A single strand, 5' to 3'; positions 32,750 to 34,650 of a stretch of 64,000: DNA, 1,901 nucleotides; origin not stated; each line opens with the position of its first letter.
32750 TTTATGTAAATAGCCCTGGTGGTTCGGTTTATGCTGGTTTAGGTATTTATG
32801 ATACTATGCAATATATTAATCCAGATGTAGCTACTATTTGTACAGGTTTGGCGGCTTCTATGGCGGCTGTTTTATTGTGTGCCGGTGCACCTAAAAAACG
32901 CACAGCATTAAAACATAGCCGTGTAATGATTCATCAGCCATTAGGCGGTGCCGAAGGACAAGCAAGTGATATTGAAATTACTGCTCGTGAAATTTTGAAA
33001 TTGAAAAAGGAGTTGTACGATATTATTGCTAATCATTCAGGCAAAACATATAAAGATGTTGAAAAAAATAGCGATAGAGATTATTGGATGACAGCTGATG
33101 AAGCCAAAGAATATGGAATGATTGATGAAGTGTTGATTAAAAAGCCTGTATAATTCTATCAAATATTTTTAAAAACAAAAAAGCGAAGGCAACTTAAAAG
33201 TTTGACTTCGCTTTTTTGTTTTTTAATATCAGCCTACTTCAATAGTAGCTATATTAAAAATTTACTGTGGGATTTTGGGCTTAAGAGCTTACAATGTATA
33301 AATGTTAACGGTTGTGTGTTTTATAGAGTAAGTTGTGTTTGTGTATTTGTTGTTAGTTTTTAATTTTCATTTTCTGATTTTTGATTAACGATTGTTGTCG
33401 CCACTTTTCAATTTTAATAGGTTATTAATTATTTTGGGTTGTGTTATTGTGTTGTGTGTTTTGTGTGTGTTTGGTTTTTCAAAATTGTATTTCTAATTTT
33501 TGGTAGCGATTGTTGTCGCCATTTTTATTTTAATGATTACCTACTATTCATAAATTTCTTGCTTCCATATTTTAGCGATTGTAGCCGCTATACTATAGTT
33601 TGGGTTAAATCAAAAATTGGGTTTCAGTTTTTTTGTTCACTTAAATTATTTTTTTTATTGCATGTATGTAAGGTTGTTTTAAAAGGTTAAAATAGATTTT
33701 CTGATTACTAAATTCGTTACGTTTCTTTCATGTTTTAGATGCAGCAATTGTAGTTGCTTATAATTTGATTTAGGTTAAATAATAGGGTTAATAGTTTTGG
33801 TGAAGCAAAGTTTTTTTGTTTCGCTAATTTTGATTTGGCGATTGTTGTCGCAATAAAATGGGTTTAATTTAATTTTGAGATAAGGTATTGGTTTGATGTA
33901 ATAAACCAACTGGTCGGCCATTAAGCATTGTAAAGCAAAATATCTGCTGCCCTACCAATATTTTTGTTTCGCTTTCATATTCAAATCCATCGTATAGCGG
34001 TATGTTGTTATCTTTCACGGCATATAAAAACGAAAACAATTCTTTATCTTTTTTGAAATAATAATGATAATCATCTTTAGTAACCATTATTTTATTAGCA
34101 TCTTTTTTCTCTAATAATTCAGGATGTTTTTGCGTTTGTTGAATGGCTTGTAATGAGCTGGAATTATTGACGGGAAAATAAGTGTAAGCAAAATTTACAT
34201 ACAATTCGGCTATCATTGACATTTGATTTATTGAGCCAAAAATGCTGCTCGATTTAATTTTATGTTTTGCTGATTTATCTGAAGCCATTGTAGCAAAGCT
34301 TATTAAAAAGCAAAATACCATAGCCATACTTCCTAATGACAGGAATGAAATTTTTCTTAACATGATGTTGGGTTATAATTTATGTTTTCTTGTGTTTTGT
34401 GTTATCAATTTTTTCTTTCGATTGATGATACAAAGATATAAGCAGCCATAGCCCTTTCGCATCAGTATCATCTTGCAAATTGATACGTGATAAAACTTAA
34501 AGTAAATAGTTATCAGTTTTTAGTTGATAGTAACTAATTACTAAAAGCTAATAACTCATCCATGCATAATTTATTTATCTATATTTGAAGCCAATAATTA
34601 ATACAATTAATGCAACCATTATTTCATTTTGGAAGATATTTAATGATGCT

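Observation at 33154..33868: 715-bp gene-free spacer between convergent genes carrying five copies of a GCG-N8-CGC hairpin unit: candidate multi-hairpin ncRNA or binding-site array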

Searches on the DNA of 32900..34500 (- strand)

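Call 4: search_rna_families(source=window, start=32900, end=34500, threshold=evalue, max_evalue=10)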
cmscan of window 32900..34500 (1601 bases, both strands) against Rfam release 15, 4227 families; matches with E-value up to 10: 14.
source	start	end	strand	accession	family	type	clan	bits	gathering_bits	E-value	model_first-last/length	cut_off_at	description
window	33130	33227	+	RF01606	plasmodium_snoR31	Gene; snRNA; snoRNA; HACA-box;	-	37.5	60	0.0039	1-145/145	no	small nucleolar RNA snoR31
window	33167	33265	-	RF01606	plasmodium_snoR31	Gene; snRNA; snoRNA; HACA-box;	-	35.8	60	0.0083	1-145/145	no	small nucleolar RNA snoR31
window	33173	33279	-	RF02432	SpF25_sRNA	Gene; sRNA;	-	24.9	48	0.24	1-102/102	no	Streptococcus sRNA SpF25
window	33134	33221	+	RF02432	SpF25_sRNA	Gene; sRNA;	-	24.5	48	0.31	1-102/102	no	Streptococcus sRNA SpF25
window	33176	33252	-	RF02057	STnc40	Gene; sRNA;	-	22.6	45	0.47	1-70/70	no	Salmonella enterica sRNA STnc40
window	33941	34051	-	RF02319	TtnuHACA12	Gene; snRNA; snoRNA; HACA-box;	-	21.4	80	3.9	1-131/131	no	Tetrahymena snoRNA TtnuHACA12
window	33170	33226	-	RF00704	MIR397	Gene; miRNA;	-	20.3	55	1.1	1-117/117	no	MIR397 microRNA precursor family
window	33501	33567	-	RF01186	SNORD127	Gene; snRNA; snoRNA; CD-box;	-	18.8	45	9.5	1-86/86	no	Small nucleolar RNA SNORD127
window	34270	34313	-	RF03387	mir-1902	Gene; miRNA;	-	17.5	80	3.9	18-61/79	no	mir-1902 microRNA precursor family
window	34175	34224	-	RF02419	Spd-sr37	Gene; sRNA;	-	16.7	45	9.5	1-67/67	no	Streptococcus sRNA Spd-sr37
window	34408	34436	+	RF02716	sno_ncR3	Gene; snRNA; snoRNA; CD-box;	-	15.1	88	6.6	40-68/75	no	Small nucleolar RNA ncR3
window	33169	33226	+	RF02409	snoR125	Gene; snRNA; snoRNA; CD-box;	-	13.9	100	3.6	73-138/200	no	Small nucleolar RNA snoR125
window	33149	33217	+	RF02901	AaHKsRNA41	Gene; sRNA;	-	13.2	97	4.8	1-187/187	no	Aggregatibacter sRNA 41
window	33099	33210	+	RF02687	RAGATH-8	Gene; sRNA;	-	11.8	86.7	2.7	1-276/276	no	RAGATH-8 RNA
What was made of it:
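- On CrcZ/CrcY: No Rfam hit (call 4).
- Closest known: CsrB/RsmY/RsmZ-type protein-titrating sRNAs. Different: No Rfam family matches (call 4).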

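Call 60: search_rna_families(sources=[L096, L102, L088], threshold=evalue, max_evalue=1)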
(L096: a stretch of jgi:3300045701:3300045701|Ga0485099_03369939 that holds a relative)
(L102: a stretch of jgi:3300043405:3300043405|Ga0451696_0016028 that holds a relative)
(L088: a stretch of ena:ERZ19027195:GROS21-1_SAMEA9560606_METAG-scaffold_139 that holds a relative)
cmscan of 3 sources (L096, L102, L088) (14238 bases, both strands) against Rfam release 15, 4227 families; matches with E-value up to 1: 18.
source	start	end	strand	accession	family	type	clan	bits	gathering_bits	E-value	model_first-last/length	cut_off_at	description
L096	97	170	+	RF00121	MicC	Gene; sRNA;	-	40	90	0.0049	1-123/123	no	MicC RNA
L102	1107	1205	+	RF01606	plasmodium_snoR31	Gene; snRNA; snoRNA; HACA-box;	-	37.1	60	0.042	1-145/145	no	small nucleolar RNA snoR31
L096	112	193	-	RF02621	BSnc120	Gene; sRNA;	-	36.2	114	1.5e-05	1-88/88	no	Brucella sRNA 120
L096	97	163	+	RF01859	Phe_leader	Cis-reg; leader;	-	35.1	55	0.0099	1-125/125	no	Phenylalanine leader peptide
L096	3606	3705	+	RF01606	plasmodium_snoR31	Gene; snRNA; snoRNA; HACA-box;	-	34.8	60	0.12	1-145/145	no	small nucleolar RNA snoR31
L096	3650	3713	-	RF01606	plasmodium_snoR31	Gene; snRNA; snoRNA; HACA-box;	-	32.5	60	0.33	78-140/145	no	small nucleolar RNA snoR31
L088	4279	4356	-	RF02371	PyrG_leader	Cis-reg; leader;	-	31.3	65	0.73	1-78/78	no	PyrG leader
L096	110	176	+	RF02621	BSnc120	Gene; sRNA;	-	29.3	114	0.0024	1-88/88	no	Brucella sRNA 120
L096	125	204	-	RF02075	STnc230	Gene; sRNA;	-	29.2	50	0.75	1-83/83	no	Enterobacterial sRNA STnc230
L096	126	186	-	RF01859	Phe_leader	Cis-reg; leader;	-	28.6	55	0.27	1-125/125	no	Phenylalanine leader peptide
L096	119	179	-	RF02362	Yfr10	Gene; sRNA;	-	28.4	43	0.94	1-78/78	no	Cyanobacterial functional RNA 10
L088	650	743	+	RF02618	SSRC34_2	Gene; sRNA;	-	27.1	48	0.65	1-125/125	no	Streptococcus sRNA 34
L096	68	163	+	RF00514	His_leader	Cis-reg; leader;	-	26.6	49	0.79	1-126/126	no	Histidine operon leader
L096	3638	3718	+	RF00834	mir-268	Gene; miRNA;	-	25.7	47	0.46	1-89/89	no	mir-268 microRNA precursor family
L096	126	182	-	RF00506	Thr_leader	Cis-reg; leader;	-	25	55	0.45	1-118/118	no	Threonine operon leader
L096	128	185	-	RF00116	C0465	Gene; sRNA;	-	24.7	40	0.9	1-78/78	no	C0465 RNA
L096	94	163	+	RF00506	Thr_leader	Cis-reg; leader;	-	24.1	55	0.73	1-118/118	no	Threonine operon leader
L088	4275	4342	+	RF04147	MIR6224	Gene; miRNA;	-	22.6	171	0.9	49-132/176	no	MIR6224 microRNA precursor family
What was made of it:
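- On CsrB/RsmZ family: cmscan at E<=10 over 32900-34500, and over L096 and L102, returns only sub-threshold terminator-like hits (calls 4, 60).
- Tried and rejected: Rfam has no hit on the window or on orthologous loci (calls 4, 60).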

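Call 75: build_rna_model(alignment_id=A7, structure=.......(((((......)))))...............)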
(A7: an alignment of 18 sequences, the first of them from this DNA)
Model R1 built from alignment A7 (18 sequences, 38 columns); structure: as given.
model positions 38; base pairs 5; branch points 0; effective number of sequences 18; information 0.894 bits per position. Calibrated on 0.2 Mb of random sequence (short: E-values are rough).
structure used (alignment columns):
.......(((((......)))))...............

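Call 76: search_with_rna_model(model_id=R1, source=window, filters=off, max_evalue=10)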
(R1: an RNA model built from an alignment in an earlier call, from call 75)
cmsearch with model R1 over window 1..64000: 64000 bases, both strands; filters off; matches with E-value up to 10: 44.
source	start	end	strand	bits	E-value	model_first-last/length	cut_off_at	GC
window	33822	33859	-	44.2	5.9e-10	1-38/38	no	0.34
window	33490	33527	-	40.9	5.7e-09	1-38/38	no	0.32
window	33372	33409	-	40.3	8.3e-09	1-38/38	no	0.34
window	33559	33596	-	35.1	3.2e-07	1-38/38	no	0.37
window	33728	33765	-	34.4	5.1e-07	1-38/38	no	0.29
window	43805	43840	+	15.4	0.27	1-38/38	no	0.31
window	39446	39479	-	15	0.37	1-38/38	no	0.24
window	26305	26345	-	14.5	0.54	1-38/38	no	0.2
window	42277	42322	-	14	0.74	1-38/38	no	0.26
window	23888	23919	-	13.9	0.79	1-38/38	no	0.28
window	50287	50332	+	13.4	1.1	1-38/38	no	0.26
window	55655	55687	+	13.4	1.1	1-38/38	no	0.24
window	47603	47638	-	13.1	1.4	1-38/38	no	0.25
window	22723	22755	+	13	1.5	1-38/38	no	0.15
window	8963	9000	+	12.7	1.9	1-38/38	no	0.18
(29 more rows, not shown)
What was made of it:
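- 33372..33409 (-): Unit 1, core 33388-33401 (plus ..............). Minus-strand hairpin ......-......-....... CM hit of 40.3 bits (call 76).
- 33490..33527 (-): Unit 2, core 33506-33519 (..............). CM hit of 40.9 bits (call 76).
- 33559..33596 (-): Unit 3, core 33575-33588 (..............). Pair 4-11 is G·U on the minus strand and A·C on the plus strand. CM hit of 35.1 bits (call 76).
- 33728..33765 (-): Unit 4, core 33744-33757 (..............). It carries a compensatory G-C to A-U change relative to its orthologue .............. in L096. CM hit of 34.4 bits (call 76).
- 33822..33859 (-): Unit 5, core 33838-33851, 17 nt from the p164 stop codon. On the plus strand it is preceded by an exact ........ 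at 33825-33832. CM hit of 44.2 bits (call 76).
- Checked: A covariance model built from the units scores the five at 34-44 bits; the next best hit in the window is 15 bits, E=0.27 (call 76).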
